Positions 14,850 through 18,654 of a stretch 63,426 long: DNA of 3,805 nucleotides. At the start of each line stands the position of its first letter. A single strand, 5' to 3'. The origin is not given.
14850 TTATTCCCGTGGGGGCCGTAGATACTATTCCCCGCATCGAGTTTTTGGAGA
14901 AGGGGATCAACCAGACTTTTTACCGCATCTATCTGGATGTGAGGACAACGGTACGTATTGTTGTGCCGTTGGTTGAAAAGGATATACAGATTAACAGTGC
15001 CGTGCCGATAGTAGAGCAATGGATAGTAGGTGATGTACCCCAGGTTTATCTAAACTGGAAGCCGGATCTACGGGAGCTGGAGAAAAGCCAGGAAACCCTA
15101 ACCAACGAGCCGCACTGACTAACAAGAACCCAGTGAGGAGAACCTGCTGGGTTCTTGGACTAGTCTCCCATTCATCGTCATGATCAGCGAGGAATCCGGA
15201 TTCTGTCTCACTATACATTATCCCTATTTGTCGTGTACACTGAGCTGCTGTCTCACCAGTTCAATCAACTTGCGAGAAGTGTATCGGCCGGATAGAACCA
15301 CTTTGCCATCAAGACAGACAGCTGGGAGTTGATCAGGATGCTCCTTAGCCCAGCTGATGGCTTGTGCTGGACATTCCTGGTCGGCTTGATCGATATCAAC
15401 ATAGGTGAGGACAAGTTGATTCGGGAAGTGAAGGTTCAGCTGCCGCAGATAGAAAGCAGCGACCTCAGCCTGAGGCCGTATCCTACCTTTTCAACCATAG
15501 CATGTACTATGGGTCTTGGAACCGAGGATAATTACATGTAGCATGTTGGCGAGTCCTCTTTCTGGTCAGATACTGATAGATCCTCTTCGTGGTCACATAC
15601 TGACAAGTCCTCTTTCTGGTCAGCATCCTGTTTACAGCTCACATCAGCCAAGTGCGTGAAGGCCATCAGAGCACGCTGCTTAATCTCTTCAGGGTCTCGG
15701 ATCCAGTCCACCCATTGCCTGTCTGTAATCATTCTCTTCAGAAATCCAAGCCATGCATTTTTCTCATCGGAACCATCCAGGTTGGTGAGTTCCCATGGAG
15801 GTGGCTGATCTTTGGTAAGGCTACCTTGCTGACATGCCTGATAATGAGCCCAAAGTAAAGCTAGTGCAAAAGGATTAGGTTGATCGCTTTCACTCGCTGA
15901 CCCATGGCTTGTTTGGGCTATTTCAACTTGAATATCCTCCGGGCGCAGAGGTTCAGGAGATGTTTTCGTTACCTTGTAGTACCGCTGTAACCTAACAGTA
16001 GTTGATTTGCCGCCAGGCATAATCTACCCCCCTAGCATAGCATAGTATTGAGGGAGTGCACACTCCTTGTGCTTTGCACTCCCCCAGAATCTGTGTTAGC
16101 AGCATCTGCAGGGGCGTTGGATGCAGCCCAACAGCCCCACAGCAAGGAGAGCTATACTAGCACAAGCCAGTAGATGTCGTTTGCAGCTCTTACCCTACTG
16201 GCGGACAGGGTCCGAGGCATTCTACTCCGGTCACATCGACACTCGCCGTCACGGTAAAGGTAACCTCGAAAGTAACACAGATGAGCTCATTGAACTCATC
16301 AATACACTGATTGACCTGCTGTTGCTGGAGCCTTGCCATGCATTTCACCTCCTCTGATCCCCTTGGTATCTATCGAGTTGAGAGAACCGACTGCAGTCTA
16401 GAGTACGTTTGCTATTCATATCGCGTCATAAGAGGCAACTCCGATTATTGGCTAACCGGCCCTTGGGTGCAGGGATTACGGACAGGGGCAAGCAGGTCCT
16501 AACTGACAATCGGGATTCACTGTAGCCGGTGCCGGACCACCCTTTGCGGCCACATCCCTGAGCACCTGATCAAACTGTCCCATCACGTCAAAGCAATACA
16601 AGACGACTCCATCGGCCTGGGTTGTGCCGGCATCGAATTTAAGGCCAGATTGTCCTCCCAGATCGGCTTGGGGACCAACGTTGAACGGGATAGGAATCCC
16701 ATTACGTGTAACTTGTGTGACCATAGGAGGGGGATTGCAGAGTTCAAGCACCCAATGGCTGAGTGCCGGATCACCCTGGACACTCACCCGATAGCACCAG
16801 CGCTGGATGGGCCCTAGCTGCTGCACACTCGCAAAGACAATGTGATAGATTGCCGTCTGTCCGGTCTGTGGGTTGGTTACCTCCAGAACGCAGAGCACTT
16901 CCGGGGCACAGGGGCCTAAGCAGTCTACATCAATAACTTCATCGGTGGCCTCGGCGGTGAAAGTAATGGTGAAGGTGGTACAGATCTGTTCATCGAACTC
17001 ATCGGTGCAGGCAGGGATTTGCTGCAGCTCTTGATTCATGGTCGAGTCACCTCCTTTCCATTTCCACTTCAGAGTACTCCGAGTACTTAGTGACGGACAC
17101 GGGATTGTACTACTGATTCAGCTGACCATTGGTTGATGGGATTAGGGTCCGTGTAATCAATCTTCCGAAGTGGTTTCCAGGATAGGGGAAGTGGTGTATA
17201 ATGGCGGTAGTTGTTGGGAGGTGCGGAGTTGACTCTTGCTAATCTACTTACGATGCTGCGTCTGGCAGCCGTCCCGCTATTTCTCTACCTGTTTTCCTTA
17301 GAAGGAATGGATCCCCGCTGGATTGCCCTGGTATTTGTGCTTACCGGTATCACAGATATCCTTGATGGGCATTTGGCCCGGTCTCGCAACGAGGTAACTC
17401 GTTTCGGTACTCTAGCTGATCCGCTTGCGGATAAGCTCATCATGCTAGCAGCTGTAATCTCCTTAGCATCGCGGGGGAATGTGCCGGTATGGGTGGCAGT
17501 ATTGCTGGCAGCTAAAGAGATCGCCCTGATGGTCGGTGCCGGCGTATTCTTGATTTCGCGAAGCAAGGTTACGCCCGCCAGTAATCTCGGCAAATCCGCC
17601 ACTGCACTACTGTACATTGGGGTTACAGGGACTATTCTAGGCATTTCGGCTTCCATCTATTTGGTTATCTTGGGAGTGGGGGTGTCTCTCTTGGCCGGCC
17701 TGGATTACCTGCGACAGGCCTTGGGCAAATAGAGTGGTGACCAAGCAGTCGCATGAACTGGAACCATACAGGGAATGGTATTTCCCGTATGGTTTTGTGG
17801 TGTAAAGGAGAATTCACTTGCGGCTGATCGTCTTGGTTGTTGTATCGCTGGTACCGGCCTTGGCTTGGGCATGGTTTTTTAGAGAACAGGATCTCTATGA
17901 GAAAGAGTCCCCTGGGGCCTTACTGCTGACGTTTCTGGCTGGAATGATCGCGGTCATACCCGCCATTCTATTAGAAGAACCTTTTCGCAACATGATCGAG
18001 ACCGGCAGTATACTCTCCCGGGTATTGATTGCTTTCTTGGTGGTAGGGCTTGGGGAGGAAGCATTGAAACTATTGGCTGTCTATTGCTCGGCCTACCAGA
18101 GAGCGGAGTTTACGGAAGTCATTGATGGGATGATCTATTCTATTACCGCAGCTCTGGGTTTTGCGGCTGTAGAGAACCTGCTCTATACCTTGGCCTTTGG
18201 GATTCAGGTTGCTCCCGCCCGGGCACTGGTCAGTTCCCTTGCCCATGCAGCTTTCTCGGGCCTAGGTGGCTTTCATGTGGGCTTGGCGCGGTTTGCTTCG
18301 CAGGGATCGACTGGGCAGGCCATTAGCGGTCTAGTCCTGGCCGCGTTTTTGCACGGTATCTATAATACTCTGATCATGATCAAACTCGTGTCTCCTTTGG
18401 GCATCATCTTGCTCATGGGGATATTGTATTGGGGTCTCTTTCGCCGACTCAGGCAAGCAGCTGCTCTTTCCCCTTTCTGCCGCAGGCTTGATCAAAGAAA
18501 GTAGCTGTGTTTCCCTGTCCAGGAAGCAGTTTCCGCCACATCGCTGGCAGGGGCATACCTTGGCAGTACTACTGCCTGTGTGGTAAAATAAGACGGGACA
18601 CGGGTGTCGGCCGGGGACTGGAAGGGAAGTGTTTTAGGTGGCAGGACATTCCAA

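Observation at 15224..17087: Four-gene minus-strand island between yunB and pgsA: Cys-rich proteins, a repeat protein and a putative Sec oxidoreductase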

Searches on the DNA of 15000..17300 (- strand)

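Call 6: search_rna_families(source=window, start=15000, end=17300, threshold=evalue, max_evalue=10)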
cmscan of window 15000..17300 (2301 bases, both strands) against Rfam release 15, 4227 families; matches with E-value up to 10: 6.
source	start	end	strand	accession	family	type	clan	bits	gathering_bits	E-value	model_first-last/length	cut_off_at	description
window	15123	15156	+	RF04340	Plastid-psbJ-4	Cis-reg;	CL00152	21.6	55.2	1.1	1-65/65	no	Plastid-psbJ-4 3UTR RNA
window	15124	15157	-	RF04340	Plastid-psbJ-4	Cis-reg;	CL00152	20.9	55.2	1.7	1-65/65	no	Plastid-psbJ-4 3UTR RNA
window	15777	15808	+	RF00523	Prion_pknot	Cis-reg;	-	18.8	39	2.4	1-40/40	no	Prion pseudoknot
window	15301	15321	+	RF01109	SBRMV1_UPD-PKd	Cis-reg;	-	17.1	33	9.8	1-21/21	no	Pseudoknot of upstream pseudoknot domain (UPD) of the 3'UTR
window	15831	15891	+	RF00292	snoTBR5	Gene; snRNA; snoRNA; CD-box;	-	14.8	44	4.6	1-94/94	no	Small nucleolar RNA TBR5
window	16052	16083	-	RF00373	RNaseP_arch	Gene; ribozyme;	CL00002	9.5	84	7.5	1-288/288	no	Archaeal RNase P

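Call 66: search_rna_families(sources=[L030, L029, L028], threshold=gathering)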
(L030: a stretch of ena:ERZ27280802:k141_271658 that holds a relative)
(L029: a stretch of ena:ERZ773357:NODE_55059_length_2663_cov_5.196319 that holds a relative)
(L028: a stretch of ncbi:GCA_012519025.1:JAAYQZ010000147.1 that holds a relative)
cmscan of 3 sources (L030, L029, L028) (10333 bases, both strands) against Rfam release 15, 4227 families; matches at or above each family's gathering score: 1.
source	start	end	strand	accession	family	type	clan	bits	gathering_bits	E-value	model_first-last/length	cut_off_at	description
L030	939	1055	-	RF00001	5S_rRNA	Gene; rRNA;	CL00113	105.3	38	7.6e-23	1-120/120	no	5S ribosomal RNA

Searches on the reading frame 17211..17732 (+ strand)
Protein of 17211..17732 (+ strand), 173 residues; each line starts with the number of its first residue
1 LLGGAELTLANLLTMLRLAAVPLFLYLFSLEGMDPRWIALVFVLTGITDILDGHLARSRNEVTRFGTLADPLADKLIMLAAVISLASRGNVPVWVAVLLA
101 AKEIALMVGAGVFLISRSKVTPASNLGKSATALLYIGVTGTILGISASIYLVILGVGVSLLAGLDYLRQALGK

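Call 4: search_protein_families(library=pfam, max_evalue=1, proteins=[window:17211-17732:+])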
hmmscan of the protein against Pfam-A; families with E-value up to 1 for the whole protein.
window:17211-17732:+ (173 aa): 2 families
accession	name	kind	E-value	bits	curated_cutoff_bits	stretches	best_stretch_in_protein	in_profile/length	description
PF01066.26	CDP-OH_P_transf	-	4.1e-34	118.6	22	1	7-155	1-146/152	CDP-alcohol phosphatidyltransferase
PF14293.11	YWFCY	-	0.065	13.7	24.4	1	63-141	51-127/144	YWFCY protein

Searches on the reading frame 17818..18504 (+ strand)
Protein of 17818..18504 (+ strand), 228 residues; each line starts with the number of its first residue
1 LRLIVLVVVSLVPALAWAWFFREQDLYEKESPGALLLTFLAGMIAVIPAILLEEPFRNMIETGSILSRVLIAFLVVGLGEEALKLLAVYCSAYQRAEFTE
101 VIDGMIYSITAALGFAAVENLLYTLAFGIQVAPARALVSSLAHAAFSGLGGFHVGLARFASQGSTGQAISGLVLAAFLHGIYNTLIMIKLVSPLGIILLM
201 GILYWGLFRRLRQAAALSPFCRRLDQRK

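Call 4: search_protein_families(library=pfam, max_evalue=1, proteins=[window:17818-18504:+])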
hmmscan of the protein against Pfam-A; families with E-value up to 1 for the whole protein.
window:17818-18504:+ (228 aa): 3 families
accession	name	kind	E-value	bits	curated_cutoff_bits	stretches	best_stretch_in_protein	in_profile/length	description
PF13367.11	PrsW-protease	-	4e-34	118.3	23.5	1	31-199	2-189/196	PrsW family intramembrane metalloprotease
PF12555.13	SteA-like_C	-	0.21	12.1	26.4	1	31-61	12-42/52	SteA-like C-terminal domain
PF15664.10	TMEM252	-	0.25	11.5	27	1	183-214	10-41/139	Transmembrane protein 252 family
